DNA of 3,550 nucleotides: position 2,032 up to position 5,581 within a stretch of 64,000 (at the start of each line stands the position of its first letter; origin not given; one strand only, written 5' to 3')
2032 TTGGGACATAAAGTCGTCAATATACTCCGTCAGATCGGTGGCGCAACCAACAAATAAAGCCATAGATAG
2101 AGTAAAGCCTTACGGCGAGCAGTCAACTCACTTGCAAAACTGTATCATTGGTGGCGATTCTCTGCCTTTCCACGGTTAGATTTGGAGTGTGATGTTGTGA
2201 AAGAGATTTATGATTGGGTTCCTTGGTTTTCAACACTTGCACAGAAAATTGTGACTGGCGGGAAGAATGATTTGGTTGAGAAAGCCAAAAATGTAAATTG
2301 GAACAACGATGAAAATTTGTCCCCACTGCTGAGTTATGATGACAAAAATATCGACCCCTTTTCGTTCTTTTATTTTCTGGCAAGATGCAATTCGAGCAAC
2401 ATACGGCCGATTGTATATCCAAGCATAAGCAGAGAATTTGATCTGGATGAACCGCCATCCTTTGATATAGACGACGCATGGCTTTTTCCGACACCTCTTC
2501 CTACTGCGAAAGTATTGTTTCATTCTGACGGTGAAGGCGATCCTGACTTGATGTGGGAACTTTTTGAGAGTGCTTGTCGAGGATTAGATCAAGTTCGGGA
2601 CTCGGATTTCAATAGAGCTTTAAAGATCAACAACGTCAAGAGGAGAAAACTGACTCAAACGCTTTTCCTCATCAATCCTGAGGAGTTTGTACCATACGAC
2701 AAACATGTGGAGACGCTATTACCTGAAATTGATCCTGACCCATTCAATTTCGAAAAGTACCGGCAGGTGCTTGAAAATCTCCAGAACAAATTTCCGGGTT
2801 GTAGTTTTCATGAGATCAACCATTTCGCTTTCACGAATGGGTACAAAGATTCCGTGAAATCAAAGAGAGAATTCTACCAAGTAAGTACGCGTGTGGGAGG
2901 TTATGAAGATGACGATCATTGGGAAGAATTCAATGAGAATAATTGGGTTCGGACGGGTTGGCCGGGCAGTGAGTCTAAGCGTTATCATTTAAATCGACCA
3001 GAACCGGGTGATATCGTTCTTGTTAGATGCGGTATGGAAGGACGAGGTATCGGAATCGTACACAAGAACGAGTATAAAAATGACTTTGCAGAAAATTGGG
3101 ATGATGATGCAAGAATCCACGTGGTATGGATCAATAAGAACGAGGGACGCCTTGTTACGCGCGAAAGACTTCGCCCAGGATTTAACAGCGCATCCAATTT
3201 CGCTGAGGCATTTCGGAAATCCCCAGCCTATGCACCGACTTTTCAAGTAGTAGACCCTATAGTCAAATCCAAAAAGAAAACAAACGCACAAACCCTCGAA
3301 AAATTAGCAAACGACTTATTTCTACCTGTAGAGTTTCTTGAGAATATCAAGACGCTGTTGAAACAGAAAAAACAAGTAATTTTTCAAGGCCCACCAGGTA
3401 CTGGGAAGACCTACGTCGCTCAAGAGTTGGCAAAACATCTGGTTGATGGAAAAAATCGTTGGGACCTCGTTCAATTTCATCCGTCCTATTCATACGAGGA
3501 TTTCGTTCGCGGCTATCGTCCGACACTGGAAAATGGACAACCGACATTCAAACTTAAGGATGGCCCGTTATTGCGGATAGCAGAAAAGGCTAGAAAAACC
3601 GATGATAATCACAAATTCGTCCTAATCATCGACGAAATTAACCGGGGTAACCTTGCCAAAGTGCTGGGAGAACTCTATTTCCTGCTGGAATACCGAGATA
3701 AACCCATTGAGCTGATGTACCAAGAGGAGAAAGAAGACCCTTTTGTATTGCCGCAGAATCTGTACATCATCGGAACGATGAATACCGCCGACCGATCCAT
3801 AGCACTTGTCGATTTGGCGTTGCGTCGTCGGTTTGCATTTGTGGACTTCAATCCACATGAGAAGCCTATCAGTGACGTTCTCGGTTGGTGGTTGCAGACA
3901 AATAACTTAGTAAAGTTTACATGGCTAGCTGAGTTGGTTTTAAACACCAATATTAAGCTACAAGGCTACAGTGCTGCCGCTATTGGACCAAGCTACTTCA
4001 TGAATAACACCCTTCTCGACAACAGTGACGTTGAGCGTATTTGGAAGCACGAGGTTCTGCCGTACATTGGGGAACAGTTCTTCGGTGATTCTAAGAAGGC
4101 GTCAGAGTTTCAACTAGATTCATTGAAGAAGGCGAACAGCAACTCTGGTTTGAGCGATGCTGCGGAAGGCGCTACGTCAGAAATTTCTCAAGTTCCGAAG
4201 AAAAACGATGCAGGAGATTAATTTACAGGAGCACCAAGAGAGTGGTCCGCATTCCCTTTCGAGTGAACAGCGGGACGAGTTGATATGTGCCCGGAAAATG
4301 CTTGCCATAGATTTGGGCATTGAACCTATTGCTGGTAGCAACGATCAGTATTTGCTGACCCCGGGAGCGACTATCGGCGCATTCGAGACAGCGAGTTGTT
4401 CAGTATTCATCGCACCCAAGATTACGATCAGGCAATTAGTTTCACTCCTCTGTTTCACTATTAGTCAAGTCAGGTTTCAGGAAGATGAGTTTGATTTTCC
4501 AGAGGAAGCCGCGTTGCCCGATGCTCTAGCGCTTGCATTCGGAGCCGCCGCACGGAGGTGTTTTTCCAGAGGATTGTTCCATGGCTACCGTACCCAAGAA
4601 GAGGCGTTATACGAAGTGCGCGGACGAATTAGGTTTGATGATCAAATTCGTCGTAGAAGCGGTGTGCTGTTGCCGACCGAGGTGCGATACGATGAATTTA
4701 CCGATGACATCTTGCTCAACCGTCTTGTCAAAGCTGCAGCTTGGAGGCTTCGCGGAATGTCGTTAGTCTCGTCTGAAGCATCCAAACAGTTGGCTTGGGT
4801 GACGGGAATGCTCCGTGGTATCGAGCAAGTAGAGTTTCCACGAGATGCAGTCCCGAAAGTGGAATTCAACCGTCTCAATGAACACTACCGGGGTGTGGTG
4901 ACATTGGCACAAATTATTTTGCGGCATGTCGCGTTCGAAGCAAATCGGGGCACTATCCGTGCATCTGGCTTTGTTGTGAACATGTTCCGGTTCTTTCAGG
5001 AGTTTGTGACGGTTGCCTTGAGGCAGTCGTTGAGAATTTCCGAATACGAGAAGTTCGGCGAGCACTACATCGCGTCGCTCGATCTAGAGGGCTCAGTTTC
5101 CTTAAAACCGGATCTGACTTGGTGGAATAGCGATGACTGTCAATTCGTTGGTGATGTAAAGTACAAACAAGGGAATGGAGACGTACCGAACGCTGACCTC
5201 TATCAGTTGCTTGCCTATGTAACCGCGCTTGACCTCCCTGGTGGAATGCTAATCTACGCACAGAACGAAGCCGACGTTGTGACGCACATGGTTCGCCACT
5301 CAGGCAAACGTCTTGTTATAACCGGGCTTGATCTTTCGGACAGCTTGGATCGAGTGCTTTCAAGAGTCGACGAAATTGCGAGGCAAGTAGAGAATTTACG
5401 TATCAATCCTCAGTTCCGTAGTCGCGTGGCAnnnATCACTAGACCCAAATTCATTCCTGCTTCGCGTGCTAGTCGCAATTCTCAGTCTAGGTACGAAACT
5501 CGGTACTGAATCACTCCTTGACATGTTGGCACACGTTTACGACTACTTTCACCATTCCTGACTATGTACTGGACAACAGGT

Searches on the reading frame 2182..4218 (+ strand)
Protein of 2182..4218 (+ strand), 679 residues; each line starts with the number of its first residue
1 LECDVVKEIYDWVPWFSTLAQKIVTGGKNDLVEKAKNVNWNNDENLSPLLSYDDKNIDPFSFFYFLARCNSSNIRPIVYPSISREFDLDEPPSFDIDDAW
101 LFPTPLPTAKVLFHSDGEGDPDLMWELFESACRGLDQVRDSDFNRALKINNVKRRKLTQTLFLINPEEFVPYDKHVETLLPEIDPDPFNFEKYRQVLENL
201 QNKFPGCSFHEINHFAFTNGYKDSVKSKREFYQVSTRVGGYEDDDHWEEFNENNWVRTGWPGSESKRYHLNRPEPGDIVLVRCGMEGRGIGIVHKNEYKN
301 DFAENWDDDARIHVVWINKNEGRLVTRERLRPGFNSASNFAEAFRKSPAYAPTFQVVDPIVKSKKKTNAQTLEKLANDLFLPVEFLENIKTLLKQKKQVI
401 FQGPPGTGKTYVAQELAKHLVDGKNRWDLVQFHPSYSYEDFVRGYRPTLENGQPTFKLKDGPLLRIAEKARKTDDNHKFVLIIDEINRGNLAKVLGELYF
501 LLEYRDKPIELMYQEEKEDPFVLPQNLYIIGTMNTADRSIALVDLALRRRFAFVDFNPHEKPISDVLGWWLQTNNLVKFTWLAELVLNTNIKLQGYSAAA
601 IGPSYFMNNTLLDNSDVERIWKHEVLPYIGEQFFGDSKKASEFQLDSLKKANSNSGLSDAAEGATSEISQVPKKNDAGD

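Call 107: search_solved_structures(query=window:2182-4218:+, max_evalue=0.001)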
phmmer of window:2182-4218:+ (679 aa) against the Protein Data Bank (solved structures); distinct sequences matched with E-value up to 0.001: 8.
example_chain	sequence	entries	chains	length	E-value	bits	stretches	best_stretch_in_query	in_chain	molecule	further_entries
7vsr_A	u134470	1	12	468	7.4e-52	179.9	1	358-640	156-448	5-methylcytosine-specific restriction enzyme B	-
6ut6_A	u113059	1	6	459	9.1e-52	179.6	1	358-639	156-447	5-methylcytosine-specific restriction enzyme B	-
6hz4_A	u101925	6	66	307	1.4e-51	179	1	366-640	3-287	5-methylcytosine-specific restriction enzyme B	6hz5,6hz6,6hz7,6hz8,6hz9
6ut3_A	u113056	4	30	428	2.6e-42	148.3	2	476-560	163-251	GTPase subunit of restriction endonuclease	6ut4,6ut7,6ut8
6ut5_A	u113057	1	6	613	7.2e-42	146.8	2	476-560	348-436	GTPase subunit of restriction endonuclease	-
6chs_H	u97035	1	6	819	0.00022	22.9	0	372-418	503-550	Putative cell division control protein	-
9m4n_A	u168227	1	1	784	0.00074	21.2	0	376-418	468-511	Cell division control protein 48 homolog A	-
9m3v_A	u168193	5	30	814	0.00084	21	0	376-418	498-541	Cell division control protein 48 homolog A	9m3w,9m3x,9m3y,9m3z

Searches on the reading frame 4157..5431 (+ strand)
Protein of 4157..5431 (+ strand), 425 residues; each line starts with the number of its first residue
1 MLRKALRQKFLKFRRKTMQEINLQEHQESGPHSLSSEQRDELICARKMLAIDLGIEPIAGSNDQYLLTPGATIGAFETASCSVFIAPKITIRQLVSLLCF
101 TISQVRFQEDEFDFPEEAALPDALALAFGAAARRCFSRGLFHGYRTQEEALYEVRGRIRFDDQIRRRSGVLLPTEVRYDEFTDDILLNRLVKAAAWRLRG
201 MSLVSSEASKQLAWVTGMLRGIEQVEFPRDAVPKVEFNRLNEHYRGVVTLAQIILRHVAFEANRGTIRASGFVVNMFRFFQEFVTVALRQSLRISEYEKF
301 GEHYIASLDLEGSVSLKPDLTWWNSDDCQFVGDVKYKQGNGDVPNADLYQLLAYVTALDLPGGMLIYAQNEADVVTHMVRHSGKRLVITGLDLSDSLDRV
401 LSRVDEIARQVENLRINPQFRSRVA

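Call 108: search_solved_structures(query=window:4157-5431:+, max_evalue=0.001)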
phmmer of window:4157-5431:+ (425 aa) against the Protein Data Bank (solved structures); distinct sequences matched with E-value up to 0.001: 2.
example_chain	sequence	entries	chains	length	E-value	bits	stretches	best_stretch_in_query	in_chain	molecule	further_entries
6ut5_G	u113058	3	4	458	2.8e-11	46.1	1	150-352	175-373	McrBC 5-methylcytosine restriction system component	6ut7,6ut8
6hz4_M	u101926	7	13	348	3.2e-05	26.1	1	120-382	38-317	Protein McrC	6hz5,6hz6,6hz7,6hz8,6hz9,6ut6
